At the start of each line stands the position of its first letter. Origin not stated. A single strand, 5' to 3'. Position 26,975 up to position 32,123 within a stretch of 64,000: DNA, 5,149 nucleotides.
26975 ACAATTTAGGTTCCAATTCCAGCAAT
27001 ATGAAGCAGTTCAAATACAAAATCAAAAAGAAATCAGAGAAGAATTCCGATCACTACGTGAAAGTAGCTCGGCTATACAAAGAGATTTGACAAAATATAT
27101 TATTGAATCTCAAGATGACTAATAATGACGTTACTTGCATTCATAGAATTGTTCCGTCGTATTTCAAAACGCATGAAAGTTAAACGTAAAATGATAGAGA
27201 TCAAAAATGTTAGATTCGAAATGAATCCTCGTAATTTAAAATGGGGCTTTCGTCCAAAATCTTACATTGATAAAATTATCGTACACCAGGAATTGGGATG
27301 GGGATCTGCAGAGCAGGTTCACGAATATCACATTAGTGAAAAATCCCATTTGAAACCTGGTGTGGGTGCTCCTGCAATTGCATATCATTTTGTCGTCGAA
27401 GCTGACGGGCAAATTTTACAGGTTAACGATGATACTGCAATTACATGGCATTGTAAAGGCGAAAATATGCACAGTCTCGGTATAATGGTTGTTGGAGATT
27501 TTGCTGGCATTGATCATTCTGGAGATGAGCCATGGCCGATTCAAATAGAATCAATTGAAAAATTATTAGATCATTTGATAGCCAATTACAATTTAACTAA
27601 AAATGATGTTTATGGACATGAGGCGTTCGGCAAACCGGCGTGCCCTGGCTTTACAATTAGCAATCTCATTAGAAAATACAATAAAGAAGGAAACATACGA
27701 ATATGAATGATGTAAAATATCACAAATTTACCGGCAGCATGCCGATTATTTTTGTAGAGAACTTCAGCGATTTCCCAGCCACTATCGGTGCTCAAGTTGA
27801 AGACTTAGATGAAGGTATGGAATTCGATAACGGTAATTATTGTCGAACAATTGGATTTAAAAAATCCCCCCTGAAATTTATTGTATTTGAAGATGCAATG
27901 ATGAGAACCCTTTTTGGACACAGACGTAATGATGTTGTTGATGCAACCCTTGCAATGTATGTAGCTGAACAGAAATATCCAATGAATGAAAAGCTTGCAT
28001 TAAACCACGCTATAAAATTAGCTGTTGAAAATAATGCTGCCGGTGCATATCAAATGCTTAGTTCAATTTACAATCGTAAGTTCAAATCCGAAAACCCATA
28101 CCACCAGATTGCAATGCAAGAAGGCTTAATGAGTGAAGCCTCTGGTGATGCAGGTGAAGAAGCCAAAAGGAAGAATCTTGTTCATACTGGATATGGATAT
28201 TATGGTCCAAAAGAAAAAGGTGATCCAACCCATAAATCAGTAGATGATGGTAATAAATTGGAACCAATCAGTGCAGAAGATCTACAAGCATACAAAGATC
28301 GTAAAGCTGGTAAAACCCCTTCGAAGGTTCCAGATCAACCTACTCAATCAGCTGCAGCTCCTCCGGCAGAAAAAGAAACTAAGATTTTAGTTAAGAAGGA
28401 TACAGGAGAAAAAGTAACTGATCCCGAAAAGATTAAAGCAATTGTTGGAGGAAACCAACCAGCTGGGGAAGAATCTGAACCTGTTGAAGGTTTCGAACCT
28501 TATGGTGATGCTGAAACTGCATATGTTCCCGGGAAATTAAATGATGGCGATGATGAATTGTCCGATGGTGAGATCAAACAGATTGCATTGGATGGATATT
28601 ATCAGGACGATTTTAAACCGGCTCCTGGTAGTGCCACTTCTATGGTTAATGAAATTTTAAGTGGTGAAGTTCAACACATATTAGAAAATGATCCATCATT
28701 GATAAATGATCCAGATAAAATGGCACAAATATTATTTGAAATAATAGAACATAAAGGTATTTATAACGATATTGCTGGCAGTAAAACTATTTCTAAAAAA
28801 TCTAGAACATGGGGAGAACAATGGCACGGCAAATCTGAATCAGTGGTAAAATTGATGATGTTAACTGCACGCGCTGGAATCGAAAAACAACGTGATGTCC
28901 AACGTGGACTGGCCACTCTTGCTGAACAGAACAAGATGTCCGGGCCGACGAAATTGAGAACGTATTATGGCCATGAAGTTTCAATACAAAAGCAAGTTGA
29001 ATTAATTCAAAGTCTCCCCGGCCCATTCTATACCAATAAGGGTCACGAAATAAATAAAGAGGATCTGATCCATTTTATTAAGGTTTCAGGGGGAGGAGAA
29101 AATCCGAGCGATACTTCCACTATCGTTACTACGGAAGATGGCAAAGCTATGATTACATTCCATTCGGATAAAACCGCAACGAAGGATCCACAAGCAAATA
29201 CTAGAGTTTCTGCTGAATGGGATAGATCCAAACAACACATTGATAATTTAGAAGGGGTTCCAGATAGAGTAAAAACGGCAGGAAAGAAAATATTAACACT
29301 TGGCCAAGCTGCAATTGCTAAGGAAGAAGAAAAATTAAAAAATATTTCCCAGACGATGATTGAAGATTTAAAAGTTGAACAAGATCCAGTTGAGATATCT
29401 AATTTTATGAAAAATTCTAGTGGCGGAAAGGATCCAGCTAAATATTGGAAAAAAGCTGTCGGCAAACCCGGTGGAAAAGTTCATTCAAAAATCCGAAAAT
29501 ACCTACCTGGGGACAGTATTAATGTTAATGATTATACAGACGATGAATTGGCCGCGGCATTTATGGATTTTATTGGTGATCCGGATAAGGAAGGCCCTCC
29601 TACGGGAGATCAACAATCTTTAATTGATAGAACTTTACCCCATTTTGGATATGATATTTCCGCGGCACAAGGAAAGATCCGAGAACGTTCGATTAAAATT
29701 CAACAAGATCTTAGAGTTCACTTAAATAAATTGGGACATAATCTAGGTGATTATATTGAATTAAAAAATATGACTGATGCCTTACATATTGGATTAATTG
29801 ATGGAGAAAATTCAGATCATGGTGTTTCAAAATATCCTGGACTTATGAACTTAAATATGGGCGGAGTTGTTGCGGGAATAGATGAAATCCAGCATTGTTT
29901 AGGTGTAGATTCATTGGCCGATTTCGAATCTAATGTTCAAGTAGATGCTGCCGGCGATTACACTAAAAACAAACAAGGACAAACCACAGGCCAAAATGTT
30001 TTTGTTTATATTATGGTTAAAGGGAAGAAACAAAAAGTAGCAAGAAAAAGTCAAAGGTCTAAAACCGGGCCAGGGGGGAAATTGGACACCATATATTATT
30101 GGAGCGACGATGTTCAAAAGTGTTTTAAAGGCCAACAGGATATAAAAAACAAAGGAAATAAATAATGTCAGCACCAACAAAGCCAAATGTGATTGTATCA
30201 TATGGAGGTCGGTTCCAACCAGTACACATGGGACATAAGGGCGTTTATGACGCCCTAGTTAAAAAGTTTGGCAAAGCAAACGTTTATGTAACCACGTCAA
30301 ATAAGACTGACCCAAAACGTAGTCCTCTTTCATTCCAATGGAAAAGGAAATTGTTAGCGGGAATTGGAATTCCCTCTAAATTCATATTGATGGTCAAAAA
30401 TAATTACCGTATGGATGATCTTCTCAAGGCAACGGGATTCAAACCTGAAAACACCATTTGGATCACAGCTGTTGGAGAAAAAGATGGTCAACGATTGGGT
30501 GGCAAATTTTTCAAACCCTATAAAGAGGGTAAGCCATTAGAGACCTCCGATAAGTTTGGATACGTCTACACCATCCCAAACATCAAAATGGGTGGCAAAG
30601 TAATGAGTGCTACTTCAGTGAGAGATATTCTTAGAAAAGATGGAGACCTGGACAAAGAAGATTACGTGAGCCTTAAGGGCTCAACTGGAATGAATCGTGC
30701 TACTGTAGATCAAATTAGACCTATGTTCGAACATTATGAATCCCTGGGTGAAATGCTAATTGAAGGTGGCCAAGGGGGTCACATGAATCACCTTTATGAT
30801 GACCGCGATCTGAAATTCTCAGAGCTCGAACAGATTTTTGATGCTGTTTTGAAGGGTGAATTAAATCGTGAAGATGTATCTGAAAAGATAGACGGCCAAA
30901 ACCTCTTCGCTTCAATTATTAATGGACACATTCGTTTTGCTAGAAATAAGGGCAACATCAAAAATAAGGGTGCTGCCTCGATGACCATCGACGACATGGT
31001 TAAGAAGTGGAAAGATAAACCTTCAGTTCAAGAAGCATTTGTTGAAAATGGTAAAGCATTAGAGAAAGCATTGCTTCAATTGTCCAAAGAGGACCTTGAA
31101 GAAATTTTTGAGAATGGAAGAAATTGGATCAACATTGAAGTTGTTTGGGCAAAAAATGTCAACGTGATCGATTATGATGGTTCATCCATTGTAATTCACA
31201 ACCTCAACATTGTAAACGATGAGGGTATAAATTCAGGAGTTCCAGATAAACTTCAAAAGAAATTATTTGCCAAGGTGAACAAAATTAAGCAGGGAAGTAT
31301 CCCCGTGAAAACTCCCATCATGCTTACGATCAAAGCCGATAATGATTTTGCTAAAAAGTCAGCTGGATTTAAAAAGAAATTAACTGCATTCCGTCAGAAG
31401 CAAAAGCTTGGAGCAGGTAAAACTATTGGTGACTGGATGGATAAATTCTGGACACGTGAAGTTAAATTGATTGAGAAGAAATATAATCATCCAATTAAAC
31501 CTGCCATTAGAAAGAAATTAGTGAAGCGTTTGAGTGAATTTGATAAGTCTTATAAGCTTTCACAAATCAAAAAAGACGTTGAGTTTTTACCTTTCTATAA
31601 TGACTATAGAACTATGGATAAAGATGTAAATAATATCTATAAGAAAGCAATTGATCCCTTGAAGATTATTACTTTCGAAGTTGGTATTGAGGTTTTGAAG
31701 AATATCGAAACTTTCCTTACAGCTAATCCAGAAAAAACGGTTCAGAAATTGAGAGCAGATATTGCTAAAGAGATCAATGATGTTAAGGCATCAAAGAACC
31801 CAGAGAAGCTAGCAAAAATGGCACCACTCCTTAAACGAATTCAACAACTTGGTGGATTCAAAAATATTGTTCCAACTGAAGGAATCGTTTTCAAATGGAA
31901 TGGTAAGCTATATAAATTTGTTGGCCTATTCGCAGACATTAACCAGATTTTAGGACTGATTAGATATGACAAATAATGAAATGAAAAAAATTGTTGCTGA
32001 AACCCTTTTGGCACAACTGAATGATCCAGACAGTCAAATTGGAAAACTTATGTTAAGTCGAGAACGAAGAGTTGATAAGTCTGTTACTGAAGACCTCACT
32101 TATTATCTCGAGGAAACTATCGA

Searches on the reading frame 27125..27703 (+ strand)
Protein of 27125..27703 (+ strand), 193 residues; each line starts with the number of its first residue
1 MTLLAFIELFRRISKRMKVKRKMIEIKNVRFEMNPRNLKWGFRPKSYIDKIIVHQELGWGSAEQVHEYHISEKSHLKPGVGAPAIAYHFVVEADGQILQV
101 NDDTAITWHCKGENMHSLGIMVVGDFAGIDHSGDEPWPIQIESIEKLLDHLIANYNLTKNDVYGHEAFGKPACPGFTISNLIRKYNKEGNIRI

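Call 64: search_protein_families(library=phrogs, proteins=[window:27125-27703:+], max_evalue=0.001)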
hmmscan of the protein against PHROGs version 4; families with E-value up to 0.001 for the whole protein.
window:27125-27703:+ (193 aa): 9 families
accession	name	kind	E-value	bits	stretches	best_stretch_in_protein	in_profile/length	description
phrog_1493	-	lysis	2.8e-20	73.9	1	17-178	3-155/394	endolysin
phrog_822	-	lysis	7e-20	72.7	1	38-185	14-156/215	amidase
phrog_1794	-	lysis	1.3e-10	42.2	1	17-176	28-181/336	amidase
phrog_35436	-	lysis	2.8e-07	31.1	1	51-177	24-137/266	amidase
phrog_19265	-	unknown function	1e-06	29.6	1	36-179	13-146/293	-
phrog_9611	-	lysis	1.4e-06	29.1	1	85-180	56-154/246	endolysin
phrog_670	-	lysis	2.1e-06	27.9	1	86-176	146-235/596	endolysin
phrog_7698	-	lysis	4.9e-06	27.5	1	34-178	11-142/316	endolysin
phrog_833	-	lysis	9.3e-06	26.5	1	24-180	3-154/294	endolysin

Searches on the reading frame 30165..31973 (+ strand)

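Call 64: search_protein_families(library=phrogs, proteins=[window:30165-31973:+], max_evalue=0.001)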
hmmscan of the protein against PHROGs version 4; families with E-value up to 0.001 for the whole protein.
window:30165-31973:+ (603 aa): 1 family
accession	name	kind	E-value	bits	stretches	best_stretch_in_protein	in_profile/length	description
phrog_395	-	other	9.8e-08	33.1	1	12-65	15-68/373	cytidyltransferase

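Call 86: search_protein_families(library=pfam, proteins=[window:30165-31973:+], max_evalue=0.001)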
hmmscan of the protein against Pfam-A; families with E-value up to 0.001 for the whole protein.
window:30165-31973:+ (603 aa): 1 family
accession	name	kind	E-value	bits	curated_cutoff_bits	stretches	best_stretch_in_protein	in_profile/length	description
PF01467.32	CTP_transf_like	-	6.2e-05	23.6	21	1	13-73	2-62/133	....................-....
